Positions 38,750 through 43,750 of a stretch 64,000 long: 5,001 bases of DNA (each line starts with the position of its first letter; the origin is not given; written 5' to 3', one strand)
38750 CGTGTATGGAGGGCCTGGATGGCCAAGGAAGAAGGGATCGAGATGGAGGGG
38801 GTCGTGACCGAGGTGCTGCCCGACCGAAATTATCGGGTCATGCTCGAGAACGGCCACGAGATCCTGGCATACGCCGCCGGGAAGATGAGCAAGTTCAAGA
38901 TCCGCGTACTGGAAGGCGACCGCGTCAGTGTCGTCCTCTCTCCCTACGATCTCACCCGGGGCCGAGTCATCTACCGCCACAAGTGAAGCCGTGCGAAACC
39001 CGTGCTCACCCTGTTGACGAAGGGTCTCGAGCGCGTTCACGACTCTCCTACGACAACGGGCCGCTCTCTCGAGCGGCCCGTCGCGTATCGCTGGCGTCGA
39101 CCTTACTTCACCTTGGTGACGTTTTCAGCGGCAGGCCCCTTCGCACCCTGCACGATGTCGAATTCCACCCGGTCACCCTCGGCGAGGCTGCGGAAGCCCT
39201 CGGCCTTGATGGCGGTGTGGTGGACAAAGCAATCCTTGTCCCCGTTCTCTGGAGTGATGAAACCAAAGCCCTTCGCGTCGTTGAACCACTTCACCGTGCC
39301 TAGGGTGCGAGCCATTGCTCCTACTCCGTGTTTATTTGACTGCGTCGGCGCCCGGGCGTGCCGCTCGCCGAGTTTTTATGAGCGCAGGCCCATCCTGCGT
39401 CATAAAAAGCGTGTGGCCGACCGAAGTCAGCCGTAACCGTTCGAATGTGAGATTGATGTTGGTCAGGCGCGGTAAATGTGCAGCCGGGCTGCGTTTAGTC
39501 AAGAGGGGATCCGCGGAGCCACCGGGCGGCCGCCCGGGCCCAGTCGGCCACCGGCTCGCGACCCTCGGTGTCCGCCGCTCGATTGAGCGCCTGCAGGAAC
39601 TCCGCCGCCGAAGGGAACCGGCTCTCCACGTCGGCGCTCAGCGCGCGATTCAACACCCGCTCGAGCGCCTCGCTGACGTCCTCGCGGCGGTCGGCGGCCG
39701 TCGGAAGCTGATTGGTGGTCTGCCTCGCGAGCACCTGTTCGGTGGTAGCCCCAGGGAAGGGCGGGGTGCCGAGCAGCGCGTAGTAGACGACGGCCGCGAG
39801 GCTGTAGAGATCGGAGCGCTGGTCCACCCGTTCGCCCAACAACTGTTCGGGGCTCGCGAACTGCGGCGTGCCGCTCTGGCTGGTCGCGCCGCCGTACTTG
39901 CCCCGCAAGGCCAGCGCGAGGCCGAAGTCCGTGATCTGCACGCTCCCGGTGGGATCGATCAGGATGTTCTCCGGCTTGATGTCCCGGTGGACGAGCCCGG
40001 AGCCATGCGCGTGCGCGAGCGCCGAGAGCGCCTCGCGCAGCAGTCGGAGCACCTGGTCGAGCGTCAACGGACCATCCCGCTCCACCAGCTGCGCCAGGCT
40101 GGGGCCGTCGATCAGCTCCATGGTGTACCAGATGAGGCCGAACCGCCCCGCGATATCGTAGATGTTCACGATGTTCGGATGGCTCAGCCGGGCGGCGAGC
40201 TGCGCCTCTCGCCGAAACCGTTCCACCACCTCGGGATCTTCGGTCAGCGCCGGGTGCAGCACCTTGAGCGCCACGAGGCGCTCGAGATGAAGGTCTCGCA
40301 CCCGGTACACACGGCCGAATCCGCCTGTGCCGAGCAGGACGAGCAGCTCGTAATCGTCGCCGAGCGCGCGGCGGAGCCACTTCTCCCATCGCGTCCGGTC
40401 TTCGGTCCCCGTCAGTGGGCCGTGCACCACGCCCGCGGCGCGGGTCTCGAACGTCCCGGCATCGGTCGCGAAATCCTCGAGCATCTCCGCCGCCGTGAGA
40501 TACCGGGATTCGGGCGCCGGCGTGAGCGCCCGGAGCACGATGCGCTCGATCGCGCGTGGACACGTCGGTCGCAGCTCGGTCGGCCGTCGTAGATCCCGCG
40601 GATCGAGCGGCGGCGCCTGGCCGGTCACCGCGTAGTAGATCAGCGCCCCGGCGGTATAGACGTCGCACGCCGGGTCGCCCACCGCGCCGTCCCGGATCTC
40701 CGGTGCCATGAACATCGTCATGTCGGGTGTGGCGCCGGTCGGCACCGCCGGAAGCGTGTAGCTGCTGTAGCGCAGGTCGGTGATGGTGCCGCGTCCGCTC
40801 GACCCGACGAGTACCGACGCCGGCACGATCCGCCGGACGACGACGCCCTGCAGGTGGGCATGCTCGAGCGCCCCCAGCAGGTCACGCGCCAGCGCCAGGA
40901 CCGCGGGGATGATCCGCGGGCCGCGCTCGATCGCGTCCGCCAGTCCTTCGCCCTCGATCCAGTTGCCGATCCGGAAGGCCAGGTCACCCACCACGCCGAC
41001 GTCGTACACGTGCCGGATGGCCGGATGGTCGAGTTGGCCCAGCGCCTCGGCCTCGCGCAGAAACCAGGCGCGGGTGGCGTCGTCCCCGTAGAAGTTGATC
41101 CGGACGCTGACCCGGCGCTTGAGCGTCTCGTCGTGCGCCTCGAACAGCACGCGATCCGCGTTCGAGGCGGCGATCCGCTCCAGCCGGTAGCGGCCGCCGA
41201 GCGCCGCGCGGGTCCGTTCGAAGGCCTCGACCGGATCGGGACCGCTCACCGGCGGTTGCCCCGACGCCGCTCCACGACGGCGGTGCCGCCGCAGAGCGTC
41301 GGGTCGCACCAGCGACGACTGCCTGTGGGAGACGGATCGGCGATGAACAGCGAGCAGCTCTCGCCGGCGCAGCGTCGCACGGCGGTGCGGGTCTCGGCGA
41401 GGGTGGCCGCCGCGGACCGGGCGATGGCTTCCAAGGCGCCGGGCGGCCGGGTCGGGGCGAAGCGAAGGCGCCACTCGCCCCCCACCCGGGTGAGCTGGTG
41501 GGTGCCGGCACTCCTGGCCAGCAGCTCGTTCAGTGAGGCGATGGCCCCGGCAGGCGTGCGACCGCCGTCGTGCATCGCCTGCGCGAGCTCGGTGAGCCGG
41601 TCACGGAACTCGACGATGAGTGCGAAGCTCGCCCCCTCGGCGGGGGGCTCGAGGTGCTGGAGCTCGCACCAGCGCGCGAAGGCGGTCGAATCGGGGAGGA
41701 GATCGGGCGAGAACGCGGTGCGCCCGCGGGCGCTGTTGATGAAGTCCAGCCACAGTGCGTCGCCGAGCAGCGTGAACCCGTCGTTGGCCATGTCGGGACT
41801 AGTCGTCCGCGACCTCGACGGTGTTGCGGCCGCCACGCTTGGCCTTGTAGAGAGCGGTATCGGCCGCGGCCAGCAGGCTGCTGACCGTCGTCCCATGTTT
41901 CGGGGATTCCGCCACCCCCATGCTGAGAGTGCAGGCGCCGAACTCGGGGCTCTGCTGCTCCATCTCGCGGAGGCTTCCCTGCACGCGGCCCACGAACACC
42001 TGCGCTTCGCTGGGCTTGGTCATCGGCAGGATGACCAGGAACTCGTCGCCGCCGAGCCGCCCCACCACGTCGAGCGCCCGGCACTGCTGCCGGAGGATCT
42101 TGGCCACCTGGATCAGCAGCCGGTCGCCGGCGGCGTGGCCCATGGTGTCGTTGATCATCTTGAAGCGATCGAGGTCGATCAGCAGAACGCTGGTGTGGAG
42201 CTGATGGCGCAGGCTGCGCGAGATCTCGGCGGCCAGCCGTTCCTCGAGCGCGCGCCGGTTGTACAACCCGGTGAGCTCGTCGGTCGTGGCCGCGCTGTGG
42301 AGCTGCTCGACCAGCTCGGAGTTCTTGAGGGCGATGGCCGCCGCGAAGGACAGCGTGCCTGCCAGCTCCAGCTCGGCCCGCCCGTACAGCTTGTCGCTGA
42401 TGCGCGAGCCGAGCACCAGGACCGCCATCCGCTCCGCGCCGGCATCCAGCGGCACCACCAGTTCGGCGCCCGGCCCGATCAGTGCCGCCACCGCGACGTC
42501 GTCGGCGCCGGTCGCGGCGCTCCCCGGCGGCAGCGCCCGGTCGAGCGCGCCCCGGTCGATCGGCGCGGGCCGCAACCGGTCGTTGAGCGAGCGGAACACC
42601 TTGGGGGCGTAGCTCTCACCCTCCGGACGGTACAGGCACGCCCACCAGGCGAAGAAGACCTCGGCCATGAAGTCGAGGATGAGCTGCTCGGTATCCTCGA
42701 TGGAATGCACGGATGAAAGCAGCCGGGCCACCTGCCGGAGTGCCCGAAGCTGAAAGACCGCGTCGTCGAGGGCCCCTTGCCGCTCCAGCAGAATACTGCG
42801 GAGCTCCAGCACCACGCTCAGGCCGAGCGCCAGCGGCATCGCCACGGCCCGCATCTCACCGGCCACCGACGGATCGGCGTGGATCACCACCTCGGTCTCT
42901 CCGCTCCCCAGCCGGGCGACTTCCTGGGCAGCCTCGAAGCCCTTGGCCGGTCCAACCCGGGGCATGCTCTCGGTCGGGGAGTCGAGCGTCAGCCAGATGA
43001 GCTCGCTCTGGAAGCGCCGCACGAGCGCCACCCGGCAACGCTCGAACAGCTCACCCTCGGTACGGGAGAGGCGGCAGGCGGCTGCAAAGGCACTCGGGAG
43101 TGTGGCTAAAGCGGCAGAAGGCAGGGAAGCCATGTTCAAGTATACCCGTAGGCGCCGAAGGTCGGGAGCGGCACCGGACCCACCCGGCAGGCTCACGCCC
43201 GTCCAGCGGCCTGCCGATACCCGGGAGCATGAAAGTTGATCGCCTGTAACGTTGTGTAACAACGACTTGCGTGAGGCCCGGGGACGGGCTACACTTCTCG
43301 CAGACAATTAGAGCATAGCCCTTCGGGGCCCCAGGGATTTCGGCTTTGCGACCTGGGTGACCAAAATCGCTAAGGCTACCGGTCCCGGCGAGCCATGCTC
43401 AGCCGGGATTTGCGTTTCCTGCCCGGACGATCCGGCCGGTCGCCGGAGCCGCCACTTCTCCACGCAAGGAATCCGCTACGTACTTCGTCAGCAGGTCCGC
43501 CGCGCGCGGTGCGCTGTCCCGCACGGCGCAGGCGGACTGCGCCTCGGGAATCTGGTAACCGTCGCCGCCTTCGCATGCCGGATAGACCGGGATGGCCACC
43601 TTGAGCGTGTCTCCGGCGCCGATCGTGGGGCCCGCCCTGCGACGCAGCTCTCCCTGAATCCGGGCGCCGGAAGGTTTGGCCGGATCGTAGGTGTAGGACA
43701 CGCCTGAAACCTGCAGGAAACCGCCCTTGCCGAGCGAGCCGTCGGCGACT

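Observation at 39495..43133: Tightly coupled signalling operon: GGDEF cyclase, CGNR zinc-finger protein, tandem pseudokinase/kinase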

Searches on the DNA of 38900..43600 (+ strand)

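Call 36: search_rna_families(source=window, start=38900, end=43600, threshold=evalue, max_evalue=10, show_alignments=3)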
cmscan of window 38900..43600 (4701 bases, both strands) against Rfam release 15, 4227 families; matches with E-value up to 10: 7.
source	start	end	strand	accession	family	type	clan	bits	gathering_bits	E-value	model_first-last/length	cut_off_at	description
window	39052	39425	-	RF01766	cspA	Cis-reg; thermoregulator;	-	40.6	78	3.8e-08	1-428/428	no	cspA thermoregulator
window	42439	42512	+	RF00520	ybhL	Cis-reg; leader;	-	25.9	50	0.32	1-73/73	no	ybhL leader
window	38987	39082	+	RF01521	CC1840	Gene; sRNA;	-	22.8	50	6.8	1-95/95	no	caulobacter sRNA CC1840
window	41180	41240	+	RF01688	Actino-pnp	Cis-reg;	-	22.5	47.7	0.23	1-63/63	no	Actino-pnp RNA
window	39574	39635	-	RF03228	mir-1471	Gene; miRNA;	-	22.4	82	0.64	1-57/57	no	mir-1471 microRNA precursor family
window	41119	41182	+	RF01944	mir-2518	Gene; miRNA;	-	17.3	61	9.7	1-67/67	no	mir-2518 microRNA precursor family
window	39247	39305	+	RF00218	SNORD46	Gene; snRNA; snoRNA; CD-box;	CL00061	17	40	5.9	1-104/104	no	Small nucleolar RNA SNORD46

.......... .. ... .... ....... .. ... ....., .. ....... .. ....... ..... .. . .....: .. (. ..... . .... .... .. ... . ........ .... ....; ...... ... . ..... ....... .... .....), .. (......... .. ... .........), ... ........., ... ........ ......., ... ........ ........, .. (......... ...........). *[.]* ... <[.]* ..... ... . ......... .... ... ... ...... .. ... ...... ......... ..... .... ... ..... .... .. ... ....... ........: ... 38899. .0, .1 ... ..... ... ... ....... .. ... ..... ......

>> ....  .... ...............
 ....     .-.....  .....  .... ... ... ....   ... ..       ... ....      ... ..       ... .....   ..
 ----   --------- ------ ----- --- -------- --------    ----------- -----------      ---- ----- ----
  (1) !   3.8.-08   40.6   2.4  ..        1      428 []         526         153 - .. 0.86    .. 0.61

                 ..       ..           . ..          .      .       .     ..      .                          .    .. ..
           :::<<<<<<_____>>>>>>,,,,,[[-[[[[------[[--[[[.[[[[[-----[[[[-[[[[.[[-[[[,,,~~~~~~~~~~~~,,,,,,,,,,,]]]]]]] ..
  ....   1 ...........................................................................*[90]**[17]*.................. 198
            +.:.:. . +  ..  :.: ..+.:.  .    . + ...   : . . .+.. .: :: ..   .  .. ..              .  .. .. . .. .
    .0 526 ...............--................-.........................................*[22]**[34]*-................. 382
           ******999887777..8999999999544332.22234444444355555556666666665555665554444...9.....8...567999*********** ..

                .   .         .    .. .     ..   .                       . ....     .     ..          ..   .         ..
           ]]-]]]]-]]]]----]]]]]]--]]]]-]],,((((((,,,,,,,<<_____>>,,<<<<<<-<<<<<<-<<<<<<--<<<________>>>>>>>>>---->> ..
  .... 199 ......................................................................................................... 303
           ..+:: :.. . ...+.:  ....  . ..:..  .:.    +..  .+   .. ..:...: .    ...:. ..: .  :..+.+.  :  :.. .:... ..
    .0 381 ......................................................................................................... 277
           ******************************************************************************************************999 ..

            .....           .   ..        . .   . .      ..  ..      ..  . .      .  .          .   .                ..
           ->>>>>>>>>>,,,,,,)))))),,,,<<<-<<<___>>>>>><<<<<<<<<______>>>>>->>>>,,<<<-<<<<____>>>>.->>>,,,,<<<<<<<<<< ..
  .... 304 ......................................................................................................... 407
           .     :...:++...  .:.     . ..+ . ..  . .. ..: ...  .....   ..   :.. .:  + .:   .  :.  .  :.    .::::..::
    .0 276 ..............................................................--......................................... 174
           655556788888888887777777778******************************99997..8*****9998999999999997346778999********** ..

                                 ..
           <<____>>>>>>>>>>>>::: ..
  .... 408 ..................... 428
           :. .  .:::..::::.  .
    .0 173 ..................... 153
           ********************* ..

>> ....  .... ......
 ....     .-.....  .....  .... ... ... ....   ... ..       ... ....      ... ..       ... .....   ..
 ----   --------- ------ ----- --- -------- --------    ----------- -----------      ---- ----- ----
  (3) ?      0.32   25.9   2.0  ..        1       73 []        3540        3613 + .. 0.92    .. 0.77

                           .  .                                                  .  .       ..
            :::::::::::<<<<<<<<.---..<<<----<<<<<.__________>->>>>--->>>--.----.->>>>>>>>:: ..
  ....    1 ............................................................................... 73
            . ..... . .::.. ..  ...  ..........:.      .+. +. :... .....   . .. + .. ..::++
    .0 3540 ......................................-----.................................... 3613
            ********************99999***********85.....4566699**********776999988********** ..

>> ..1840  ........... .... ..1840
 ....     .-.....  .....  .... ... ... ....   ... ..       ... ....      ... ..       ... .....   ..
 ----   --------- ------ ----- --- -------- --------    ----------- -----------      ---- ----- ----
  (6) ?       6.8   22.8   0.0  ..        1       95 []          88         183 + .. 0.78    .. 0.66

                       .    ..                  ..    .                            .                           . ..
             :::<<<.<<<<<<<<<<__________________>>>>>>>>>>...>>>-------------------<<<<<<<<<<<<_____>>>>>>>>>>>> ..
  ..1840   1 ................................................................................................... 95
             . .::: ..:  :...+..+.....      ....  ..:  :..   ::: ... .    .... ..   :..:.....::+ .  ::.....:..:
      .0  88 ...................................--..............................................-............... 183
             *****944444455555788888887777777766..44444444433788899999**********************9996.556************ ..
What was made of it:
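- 39103..39315 (-): cspA-like cold-shock gene with its own Shine-Dalgarno sequence, 179 nt downstream. It is a conserved neighbour and probably a separate transcript. There is a weak cspA thermoregulator hit below threshold (call 36).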

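Call 67: search_rna_families(source=window, start=43260, end=43440, threshold=evalue, max_evalue=10, show_alignments=2)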
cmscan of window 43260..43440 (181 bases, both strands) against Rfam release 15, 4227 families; matches with E-value up to 10: 4.
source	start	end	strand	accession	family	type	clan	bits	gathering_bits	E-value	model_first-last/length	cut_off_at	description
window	43381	43408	-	RF04000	MIR8139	Gene; miRNA;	-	17.8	90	0.17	1-58/58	no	MIR8139 microRNA precursor family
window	43307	43402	-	RF03407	MIR531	Gene; miRNA;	-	16.4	70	1.3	1-69/69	no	MIR531 microRNA precursor family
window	43274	43355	+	RF01230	snoR77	Gene; snRNA; snoRNA; HACA-box;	-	14.2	47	5.5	1-131/131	no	Small nucleolar RNA snoR77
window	43273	43290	+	RF03090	lysM-Actino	Cis-reg;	-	9.4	153.8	2.8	172-189/215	no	lysM-Actino RNA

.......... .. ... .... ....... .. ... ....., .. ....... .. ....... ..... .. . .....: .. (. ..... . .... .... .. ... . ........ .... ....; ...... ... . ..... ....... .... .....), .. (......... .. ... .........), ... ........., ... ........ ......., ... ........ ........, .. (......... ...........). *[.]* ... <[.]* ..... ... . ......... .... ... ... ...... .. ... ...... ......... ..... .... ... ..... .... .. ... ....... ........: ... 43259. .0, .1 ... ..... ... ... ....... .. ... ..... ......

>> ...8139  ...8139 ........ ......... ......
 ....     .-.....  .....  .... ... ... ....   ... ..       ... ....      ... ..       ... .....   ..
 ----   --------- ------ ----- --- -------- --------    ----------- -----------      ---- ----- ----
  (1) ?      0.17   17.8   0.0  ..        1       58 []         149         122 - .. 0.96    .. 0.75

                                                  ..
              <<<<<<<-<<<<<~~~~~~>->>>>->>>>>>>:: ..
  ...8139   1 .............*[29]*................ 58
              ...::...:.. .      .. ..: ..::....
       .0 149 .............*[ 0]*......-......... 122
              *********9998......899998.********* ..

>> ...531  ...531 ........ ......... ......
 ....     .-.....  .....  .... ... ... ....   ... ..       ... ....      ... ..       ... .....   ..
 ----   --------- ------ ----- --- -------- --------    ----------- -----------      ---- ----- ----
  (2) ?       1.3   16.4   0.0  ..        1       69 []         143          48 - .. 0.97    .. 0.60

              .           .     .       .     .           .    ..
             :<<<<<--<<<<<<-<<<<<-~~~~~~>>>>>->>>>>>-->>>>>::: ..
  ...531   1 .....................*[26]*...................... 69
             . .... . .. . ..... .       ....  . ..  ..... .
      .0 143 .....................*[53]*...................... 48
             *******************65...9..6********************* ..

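Call 74: build_rna_model(alignment_id=A8, structure=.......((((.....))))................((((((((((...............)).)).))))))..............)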
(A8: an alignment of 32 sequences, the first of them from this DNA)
Model R1 built from alignment A8 (32 sequences, 87 columns); structure: as given.
model positions 80; base pairs 14; branch points 1; effective number of sequences 2.13; information 0.708 bits per position. Calibrated on 0.2 Mb of random sequence (short: E-values are rough).
structure used (alignment columns):
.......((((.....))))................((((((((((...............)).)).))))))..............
